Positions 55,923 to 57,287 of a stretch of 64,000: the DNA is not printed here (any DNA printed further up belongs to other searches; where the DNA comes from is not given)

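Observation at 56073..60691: PEP-mutase phosphonate module without a phosphonopyruvate decarboxylase; a CobD-like PLP enzyme sits where the driving step should be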

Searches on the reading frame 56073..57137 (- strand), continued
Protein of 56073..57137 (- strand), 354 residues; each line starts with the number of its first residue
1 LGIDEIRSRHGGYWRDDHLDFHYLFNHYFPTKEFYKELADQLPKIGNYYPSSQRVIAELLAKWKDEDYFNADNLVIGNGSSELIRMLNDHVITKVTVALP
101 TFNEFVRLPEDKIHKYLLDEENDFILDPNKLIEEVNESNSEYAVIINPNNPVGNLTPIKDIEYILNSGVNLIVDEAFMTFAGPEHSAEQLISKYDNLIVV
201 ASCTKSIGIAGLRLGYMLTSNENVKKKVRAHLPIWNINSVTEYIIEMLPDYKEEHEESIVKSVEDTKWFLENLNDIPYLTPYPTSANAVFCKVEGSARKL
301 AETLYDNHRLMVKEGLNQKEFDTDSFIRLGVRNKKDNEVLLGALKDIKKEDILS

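Call 62: search_solved_structures(query=A1, max_evalue=1e-10, show_alignments=5)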
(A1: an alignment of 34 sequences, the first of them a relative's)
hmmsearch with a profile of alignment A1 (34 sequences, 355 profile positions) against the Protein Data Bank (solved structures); distinct sequences matched with E-value up to 1e-10: 39.
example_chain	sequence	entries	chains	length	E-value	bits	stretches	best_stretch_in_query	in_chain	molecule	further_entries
6oux_A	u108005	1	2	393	1.1e-58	202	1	22-352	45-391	Threonine phosphate decarboxylase-like enzyme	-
3ftb_A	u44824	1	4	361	4.7e-54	186.8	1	72-351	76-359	Histidinol-phosphate aminotransferase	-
8bj1_A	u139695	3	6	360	2.6e-43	151.5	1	29-347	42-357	histidinol-phosphate aminotransferase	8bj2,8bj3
8bj4_A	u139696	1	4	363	2.7e-43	151.5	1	29-347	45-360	histidinol-phosphate aminotransferase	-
3fkd_A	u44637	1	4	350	1.4e-37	132.6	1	37-351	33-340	L-threonine-O-3-phosphate decarboxylase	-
1h1c_A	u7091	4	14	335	7.6e-37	130.2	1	29-346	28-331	HISTIDINOL-PHOSPHATE AMINOTRANSFERASE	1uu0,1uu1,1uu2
2f8j_A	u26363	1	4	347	8.4e-37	130.1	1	29-346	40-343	Histidinol-phosphate aminotransferase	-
1lc5_A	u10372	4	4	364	2.1e-35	125.5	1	22-350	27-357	L-Threonine-O-3-Phosphate Decarboxylase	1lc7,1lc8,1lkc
3euc_A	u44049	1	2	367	1e-33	120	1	28-348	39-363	Histidinol-phosphate aminotransferase 2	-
1fg3_A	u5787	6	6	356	1.9e-31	112.5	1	47-349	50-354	HISTIDINOL PHOSPHATE AMINOTRANSFERASE | HISTIDINOL-PHOSPHATE AMINOTRANSFERASE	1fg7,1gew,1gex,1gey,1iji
3ffh_A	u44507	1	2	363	4.4e-30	108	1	71-348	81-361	Histidinol-phosphate aminotransferase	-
3cq5_A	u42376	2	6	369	5.6e-29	104.4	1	29-317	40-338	Histidinol-phosphate aminotransferase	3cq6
3cq4_A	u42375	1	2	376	5.7e-29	104.3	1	29-317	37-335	Histidinol-phosphate aminotransferase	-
7szp_A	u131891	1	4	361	9.1e-28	100.4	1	47-348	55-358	Histidinol-phosphate aminotransferase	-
9t0w_A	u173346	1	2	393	1e-25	93.6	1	50-295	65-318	Histidinol-phosphate aminotransferase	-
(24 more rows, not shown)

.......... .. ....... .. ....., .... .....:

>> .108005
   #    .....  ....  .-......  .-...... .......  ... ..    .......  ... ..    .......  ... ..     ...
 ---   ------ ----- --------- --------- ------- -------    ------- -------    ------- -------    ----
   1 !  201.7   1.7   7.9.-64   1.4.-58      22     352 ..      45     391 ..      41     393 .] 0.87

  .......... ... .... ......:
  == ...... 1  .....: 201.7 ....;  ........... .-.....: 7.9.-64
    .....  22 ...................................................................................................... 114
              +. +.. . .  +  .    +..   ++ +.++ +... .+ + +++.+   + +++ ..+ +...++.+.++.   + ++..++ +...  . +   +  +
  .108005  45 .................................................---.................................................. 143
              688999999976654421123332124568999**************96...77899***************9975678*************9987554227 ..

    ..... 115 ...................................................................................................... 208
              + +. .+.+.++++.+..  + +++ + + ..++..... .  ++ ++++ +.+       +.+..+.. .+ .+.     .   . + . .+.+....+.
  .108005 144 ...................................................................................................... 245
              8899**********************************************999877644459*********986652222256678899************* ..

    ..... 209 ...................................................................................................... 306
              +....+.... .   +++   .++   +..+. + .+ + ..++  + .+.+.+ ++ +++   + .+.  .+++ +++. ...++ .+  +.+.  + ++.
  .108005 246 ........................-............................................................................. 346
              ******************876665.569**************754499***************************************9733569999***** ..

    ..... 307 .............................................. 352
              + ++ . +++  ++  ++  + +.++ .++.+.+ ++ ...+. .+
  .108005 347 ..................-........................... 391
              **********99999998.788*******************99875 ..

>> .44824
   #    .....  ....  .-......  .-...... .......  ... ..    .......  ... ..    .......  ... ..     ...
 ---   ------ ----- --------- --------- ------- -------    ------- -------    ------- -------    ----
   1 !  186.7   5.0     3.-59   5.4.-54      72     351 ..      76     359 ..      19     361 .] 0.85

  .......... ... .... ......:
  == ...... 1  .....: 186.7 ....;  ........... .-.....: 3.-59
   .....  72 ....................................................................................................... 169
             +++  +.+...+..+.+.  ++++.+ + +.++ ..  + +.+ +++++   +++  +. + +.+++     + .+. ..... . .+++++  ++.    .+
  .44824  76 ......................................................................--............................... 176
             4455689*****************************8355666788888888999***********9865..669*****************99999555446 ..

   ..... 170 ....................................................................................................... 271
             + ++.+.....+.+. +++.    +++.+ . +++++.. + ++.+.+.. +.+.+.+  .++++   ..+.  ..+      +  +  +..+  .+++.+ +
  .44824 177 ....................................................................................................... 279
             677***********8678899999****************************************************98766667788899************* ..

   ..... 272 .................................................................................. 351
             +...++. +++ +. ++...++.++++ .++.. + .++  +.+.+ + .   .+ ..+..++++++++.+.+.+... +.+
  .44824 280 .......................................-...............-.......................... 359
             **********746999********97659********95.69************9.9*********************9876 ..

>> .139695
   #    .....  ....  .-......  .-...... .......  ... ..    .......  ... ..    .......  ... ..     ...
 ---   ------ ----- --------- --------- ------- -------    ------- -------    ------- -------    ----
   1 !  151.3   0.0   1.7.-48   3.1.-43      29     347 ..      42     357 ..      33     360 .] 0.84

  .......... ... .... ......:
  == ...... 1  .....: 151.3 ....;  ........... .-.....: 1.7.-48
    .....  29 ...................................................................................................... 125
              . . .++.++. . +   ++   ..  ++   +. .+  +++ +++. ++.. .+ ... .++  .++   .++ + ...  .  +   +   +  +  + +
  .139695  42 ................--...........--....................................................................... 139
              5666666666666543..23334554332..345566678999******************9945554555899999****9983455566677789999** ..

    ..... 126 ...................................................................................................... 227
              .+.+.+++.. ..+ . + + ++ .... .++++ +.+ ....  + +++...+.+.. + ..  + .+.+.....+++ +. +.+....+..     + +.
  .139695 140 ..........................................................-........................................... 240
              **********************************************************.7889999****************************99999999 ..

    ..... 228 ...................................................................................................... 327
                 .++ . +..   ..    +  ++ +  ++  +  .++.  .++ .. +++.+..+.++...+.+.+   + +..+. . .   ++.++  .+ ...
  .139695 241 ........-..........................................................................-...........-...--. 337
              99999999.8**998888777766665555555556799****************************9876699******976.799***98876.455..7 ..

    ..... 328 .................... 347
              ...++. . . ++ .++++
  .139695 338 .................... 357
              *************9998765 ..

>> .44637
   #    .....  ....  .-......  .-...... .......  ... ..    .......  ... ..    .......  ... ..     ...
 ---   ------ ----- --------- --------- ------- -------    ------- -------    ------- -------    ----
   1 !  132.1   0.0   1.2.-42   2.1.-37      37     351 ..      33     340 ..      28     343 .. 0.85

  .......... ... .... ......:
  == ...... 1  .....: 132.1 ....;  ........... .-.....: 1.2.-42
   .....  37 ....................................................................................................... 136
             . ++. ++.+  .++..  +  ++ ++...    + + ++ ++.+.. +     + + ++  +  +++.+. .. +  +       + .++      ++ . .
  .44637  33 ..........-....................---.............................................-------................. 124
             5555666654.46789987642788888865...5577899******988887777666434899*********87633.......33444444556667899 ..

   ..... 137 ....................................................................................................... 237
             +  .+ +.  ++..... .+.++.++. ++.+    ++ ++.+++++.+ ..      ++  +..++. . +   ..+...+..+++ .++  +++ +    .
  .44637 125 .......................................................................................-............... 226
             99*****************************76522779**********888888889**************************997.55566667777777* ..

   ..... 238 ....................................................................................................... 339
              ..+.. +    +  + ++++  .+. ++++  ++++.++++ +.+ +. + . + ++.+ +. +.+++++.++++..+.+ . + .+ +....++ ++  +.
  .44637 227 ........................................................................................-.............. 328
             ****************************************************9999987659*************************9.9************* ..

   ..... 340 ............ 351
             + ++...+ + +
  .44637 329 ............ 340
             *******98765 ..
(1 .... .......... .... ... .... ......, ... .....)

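Call 81: predict_structure(alignment_id=A1)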
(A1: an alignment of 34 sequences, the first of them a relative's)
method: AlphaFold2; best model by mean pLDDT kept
length: 354 residues; sequences in the alignment: 34
mean_pLDDT: 95.2   pTM: 0.93
mean pLDDT of the five models: 95.2, 94.9, 94.9, 94.7, 94.6
residues with pLDDT >= 90: 318; 70-90: 36; 50-70: 0; < 50: 0
segments of 3 or more residues with pLDDT < 50: none
pLDDT, mean of each block of 10 residues (from residue 1): 86 84 94 97 94 96 95 96 96 97 92 96 97 98 97 97 98 97 97 98 93 94 98 91 96 97 98 98 97 97 96 90 93 97 97 87
secondary structure, 60 per line:
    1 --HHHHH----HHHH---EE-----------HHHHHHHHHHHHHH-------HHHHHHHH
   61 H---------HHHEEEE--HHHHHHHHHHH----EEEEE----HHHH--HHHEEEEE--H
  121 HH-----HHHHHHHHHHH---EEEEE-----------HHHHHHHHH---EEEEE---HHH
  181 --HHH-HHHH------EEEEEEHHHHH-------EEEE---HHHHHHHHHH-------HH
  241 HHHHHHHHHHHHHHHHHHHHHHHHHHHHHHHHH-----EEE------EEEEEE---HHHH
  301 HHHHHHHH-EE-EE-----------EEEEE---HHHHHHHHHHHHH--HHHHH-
elements in order: H3-7 H12-15 H32-45 H53-61 E74-77 H80-90 E95-99 H104-107 E113-117 H128-138 E142-146 H158-166 E170-174 H187-190 E197-202 H203-207 E215-218 H222-231 H239-273 E279-281 E288-293 H297-308 E326-330 H334-346 H349-353

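Call 84: fold_search(model_id=the predicted structure, library=pdb)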
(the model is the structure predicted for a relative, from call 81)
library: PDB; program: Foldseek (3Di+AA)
matches with E <= 10: 1876; with E <= 0.001: 1486
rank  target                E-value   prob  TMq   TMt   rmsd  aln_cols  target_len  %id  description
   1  6oux_B                7.8e-27  1.00  0.80  0.80   4.4       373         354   25  Structure of SMUL_1544, a decarboxylase from Sulfurospirillum multivorans (released 2019-06-05)
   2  6oux_A                2.8e-26  1.00  0.83  0.75   3.0       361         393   27  Structure of SMUL_1544, a decarboxylase from Sulfurospirillum multivorans (released 2019-06-05)
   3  3ftb_D                1.7e-25  1.00  0.83  0.88   2.5       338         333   27  The crystal structure of the histidinol-phosphate aminotransferase from Clostridium acetobutylicum (released 2009-02-17)
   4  1lc8                  1.9e-25  1.00  0.87  0.86   3.0       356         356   24  Crystal Structure of L-Threonine-O-3-phosphate Decarboxylase from S. enterica complexed with its reaction intermediate (released 2002-06-28)
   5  3ftb_A                2.6e-25  1.00  0.83  0.87   2.5       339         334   27  The crystal structure of the histidinol-phosphate aminotransferase from Clostridium acetobutylicum (released 2009-02-17)
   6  1lc7                  3.0e-25  1.00  0.87  0.86   3.0       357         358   25  Crystal Structure of L-Threonine-O-3-phosphate Decarboxylase from S. enterica complexed with a substrate (released 2002-06-28)
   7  1lc5                  3.0e-25  1.00  0.86  0.86   3.0       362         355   24  Crystal Structure of L-Threonine-O-3-phosphate Decarboxylase from S. enterica in its apo state (released 2002-06-28)
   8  8bj1_B                3.6e-25  1.00  0.84  0.83   3.4       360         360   23  Crystal structure of Medicago truncatula histidinol-phosphate aminotransferase (HISN6) in the open state (released 2023-03-22)
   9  8bj3_B                4.3e-25  1.00  0.83  0.82   3.4       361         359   23  Crystal structure of Medicago truncatula histidinol-phosphate aminotransferase (HISN6) in complex with histidinol-phos (released 2023-03-22)
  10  8bj4_C                1.0e-24  1.00  0.84  0.82   3.3       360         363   24  Crystal structure of Medicago truncatula histidinol-phosphate aminotransferase (HISN6) in apo form (released 2023-03-22)
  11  1lkc                  1.7e-24  1.00  0.87  0.86   3.3       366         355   24  Crystal Structure of L-Threonine-O-3-Phosphate Decarboxylase from Salmonella enterica (released 2002-05-01)
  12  8bj1_A                3.7e-24  1.00  0.83  0.82   3.4       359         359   23  Crystal structure of Medicago truncatula histidinol-phosphate aminotransferase (HISN6) in the open state (released 2023-03-22)
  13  3cq5_A                2.1e-23  1.00  0.82  0.80   2.8       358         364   20  Histidinol-phosphate aminotransferase from Corynebacterium glutamicum in complex with PMP (released 2008-07-01)
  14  3fkd_A                3.4e-23  1.00  0.80  0.86   3.1       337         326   21  The crystal structure of L-threonine-O-3-phosphate decarboxylase from Porphyromonas gingivalis (released 2009-02-03)
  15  3ffh_B                6.0e-23  1.00  0.80  0.81   3.9       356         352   20  The crystal structure of histidinol-phosphate aminotransferase from Listeria innocua Clip11262. (released 2008-12-23)
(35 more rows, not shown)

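Call 87: find_encoding_contigs(protein=P0059, flank=10000, max_places=1)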
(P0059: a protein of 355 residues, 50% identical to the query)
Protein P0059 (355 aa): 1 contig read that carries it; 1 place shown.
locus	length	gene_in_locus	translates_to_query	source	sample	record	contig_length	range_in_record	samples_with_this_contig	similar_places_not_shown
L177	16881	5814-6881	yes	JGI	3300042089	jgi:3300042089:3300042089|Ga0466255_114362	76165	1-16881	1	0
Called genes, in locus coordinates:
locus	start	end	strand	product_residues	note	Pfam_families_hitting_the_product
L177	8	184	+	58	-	-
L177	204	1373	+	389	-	PF13477:Glyco_trans_4_2, PF13439:Glyco_transf_4, PF13579:Glyco_trans_4_4, PF20706:GT4-conflict (weak), PF00534:Glycos_transf_1, PF13692:Glyco_trans_1_4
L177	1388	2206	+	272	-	PF01209:Ubie_methyltran, PF05175:MTS, PF07021:MetW, PF13489:Methyltransf_23, PF13649:Methyltransf_25, PF13847:Methyltransf_31, PF08241:Methyltransf_11, PF08242:Methyltransf_12, +5 more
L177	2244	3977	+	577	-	PF13714:PEP_mutase, PF12804:NTP_transf_3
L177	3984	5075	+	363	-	PF00155:Aminotran_1_2 (faint), PF00266:Aminotran_5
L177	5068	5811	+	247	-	PF00483:NTP_transferase, PF12804:NTP_transf_3, PF20202:DUF6564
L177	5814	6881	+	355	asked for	PF00155:Aminotran_1_2, PF04864:Alliinase_C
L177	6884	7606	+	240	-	PF01066:CDP-OH_P_transf (weak)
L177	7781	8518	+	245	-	PF00376:MerR, PF12728:HTH_17, PF13411:MerR_1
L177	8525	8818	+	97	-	PF14213:DUF4325 (weak)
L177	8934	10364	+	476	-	PF04464:Glyphos_transf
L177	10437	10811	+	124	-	PF00892:EamA (weak), PF00893:Multi_Drug_Res (faint)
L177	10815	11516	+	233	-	PF00535:Glycos_transf_2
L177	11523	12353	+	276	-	PF00483:NTP_transferase, PF12804:NTP_transf_3 (weak)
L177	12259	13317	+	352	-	PF00106:adh_short (weak), PF01073:3Beta_HSD, PF01370:Epimerase, PF02719:Polysacc_synt_2, PF04321:RmlD_sub_bind, PF07993:NAD_binding_4 (weak), PF16363:GDP_Man_Dehyd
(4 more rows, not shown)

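Call 88: find_encoding_contigs(protein=P0053, flank=10000, max_places=1)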
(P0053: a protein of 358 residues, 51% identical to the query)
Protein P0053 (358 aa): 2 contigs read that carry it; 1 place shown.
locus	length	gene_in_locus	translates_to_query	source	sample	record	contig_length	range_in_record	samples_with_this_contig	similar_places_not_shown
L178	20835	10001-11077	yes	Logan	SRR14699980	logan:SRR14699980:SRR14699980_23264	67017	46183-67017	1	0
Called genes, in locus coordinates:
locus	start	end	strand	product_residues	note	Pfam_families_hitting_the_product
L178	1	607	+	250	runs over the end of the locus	PF00483:NTP_transferase, PF12804:NTP_transf_3 (faint)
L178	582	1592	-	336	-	PF01073:3Beta_HSD, PF01370:Epimerase, PF02719:Polysacc_synt_2, PF04321:RmlD_sub_bind, PF16363:GDP_Man_Dehyd, PF07993:NAD_binding_4 (weak)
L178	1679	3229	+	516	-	PF01943:Polysacc_synt, PF01554:MatE (weak), PF13440:Polysacc_synt_3, PF01554:MatE (weak)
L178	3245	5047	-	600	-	PF02366:PMT, PF02516:STT3 (weak), PF13231:PMT_2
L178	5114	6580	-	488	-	PF02310:B12-binding, PF04055:Radical_SAM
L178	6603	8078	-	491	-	PF02310:B12-binding, PF04055:Radical_SAM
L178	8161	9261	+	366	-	PF00155:Aminotran_1_2, PF00266:Aminotran_5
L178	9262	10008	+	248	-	PF00483:NTP_transferase, PF12804:NTP_transf_3, PF20202:DUF6564 (weak)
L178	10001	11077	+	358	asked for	PF00155:Aminotran_1_2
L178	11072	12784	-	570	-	PF13714:PEP_mutase, PF12804:NTP_transf_3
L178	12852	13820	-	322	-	-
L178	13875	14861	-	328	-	PF04055:Radical_SAM, PF13186:SPASM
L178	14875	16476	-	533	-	PF01663:Phosphodiest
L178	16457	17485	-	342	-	PF13439:Glyco_transf_4, PF13579:Glyco_trans_4_4, PF20706:GT4-conflict (weak), PF00534:Glycos_transf_1, PF13692:Glyco_trans_1_4, PF13524:Glyco_trans_1_2 (weak)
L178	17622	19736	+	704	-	PF02516:STT3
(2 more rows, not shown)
